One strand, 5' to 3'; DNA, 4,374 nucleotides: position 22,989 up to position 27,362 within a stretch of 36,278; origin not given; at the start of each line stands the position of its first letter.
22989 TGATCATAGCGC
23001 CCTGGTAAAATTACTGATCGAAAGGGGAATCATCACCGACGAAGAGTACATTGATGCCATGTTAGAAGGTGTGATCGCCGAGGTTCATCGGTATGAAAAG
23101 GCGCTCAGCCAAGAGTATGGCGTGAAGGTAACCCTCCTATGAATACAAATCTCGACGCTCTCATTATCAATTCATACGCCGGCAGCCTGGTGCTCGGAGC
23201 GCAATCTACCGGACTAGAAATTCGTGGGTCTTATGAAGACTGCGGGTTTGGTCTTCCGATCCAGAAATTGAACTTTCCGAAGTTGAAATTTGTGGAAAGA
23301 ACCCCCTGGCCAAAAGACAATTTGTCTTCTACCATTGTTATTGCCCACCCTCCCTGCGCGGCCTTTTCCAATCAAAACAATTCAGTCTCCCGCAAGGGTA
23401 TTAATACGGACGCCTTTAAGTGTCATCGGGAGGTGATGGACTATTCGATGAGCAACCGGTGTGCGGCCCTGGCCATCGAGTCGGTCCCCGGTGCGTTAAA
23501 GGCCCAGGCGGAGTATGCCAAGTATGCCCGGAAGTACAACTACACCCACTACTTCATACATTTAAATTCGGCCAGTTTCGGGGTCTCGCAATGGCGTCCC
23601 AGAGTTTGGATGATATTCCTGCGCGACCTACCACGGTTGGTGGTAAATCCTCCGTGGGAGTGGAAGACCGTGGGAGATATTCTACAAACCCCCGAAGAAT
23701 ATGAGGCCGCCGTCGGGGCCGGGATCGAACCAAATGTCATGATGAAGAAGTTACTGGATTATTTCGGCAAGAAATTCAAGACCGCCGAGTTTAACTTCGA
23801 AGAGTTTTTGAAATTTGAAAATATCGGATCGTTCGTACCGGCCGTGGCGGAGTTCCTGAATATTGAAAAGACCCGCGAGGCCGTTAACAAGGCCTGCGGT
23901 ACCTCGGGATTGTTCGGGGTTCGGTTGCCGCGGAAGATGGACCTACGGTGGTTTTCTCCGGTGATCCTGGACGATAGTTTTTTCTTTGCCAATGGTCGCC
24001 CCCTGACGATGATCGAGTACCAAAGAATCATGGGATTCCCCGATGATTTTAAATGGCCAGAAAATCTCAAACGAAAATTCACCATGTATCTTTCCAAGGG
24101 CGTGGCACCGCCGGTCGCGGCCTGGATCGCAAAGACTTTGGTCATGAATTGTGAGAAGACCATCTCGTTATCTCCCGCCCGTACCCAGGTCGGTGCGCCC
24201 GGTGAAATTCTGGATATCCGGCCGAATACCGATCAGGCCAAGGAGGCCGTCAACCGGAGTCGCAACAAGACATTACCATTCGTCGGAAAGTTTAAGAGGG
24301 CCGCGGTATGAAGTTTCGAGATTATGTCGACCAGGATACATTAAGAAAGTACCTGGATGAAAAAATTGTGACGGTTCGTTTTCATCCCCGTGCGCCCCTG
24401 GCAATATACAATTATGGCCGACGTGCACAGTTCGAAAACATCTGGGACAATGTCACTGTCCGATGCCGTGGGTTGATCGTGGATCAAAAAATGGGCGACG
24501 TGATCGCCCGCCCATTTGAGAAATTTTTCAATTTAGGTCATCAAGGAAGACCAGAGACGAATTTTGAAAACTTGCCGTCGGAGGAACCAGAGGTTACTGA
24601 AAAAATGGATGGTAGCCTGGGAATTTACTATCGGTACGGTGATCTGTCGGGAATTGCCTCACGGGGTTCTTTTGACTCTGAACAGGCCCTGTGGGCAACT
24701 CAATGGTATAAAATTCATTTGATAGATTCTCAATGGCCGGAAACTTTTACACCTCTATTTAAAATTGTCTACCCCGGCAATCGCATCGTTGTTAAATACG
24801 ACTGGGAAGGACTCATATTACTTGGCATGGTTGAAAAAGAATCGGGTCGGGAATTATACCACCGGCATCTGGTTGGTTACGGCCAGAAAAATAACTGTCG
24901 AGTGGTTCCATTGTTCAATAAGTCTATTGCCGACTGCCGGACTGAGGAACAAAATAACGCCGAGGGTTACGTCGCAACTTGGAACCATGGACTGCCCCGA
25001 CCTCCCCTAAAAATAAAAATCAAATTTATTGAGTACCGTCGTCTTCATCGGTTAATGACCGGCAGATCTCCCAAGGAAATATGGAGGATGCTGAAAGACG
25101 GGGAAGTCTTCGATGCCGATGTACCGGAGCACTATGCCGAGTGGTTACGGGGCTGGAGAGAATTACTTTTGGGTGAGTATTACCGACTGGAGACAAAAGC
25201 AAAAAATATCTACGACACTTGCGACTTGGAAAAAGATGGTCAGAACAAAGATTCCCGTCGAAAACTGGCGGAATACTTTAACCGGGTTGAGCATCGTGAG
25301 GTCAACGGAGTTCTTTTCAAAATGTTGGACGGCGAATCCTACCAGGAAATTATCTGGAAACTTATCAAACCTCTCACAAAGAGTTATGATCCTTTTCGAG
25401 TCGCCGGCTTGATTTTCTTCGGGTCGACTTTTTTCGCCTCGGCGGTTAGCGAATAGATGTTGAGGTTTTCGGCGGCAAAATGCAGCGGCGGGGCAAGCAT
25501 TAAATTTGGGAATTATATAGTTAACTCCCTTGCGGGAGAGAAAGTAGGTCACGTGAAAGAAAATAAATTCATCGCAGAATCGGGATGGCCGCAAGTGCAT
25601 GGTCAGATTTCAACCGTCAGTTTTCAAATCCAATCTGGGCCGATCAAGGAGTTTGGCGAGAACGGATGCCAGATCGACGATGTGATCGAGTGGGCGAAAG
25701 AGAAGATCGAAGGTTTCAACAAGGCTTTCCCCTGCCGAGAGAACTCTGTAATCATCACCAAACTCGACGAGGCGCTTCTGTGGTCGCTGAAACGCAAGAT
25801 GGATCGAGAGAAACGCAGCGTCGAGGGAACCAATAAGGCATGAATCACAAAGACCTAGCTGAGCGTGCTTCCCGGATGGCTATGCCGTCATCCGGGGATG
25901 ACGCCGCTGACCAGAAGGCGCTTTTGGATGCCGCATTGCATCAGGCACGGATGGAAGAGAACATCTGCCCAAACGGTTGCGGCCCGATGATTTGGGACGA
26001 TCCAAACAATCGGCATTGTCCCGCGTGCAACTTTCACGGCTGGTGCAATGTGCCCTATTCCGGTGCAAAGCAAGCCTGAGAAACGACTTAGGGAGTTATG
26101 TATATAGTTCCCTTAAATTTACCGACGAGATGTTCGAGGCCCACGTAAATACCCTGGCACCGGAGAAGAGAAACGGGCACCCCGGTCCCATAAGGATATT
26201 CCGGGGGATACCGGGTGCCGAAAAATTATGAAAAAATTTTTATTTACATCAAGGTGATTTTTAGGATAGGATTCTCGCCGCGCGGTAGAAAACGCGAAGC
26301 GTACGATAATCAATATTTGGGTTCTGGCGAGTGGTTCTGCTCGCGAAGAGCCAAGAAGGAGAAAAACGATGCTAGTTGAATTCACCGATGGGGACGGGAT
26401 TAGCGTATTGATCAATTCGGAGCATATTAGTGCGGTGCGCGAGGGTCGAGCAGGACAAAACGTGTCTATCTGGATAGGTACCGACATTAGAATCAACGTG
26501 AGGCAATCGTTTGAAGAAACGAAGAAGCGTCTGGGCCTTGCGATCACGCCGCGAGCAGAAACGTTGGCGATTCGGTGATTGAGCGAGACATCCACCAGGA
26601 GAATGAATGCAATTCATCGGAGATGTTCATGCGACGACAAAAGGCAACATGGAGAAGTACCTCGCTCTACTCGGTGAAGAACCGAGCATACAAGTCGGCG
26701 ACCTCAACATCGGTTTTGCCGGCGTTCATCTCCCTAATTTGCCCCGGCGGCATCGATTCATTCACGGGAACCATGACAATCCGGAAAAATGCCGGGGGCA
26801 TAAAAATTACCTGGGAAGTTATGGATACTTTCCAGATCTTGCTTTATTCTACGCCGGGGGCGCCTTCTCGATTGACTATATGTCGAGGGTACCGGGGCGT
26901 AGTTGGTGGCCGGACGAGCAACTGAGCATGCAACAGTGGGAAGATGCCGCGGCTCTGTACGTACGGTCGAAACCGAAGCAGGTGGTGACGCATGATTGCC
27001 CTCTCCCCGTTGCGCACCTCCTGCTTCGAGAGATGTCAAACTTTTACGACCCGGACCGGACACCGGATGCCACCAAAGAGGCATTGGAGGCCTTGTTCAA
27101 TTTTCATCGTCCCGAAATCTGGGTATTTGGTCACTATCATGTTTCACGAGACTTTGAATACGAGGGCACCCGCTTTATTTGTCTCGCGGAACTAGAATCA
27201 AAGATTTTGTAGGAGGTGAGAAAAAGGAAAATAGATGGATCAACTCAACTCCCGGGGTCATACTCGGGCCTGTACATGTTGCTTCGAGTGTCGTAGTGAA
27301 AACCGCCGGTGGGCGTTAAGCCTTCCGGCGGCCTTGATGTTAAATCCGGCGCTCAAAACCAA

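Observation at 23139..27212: Cluster of C5-cytosine methyltransferase, RNA-ligase-like nucleotidyltransferase and calcineurin-type phosphoesterase: possible RNA-repair / anti-restriction module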

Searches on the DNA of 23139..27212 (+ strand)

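Call 9: search_dna_similar(query=window:23139-27212:+, collection=phages, mode=near, max_rows=20)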
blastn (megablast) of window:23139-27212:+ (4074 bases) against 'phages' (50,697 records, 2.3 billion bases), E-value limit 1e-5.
No match.

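Call 100: search_rna_families(source=L259, threshold=evalue, max_evalue=1, show_alignments=1)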
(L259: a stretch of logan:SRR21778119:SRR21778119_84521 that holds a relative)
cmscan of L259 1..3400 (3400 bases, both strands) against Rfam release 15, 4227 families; matches with E-value up to 1: 1.
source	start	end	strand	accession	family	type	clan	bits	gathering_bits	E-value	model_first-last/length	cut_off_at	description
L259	204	258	+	RF02784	SorX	Gene; sRNA;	-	20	46.6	0.15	1-73/73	no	Singlet oxygen resistance RNA X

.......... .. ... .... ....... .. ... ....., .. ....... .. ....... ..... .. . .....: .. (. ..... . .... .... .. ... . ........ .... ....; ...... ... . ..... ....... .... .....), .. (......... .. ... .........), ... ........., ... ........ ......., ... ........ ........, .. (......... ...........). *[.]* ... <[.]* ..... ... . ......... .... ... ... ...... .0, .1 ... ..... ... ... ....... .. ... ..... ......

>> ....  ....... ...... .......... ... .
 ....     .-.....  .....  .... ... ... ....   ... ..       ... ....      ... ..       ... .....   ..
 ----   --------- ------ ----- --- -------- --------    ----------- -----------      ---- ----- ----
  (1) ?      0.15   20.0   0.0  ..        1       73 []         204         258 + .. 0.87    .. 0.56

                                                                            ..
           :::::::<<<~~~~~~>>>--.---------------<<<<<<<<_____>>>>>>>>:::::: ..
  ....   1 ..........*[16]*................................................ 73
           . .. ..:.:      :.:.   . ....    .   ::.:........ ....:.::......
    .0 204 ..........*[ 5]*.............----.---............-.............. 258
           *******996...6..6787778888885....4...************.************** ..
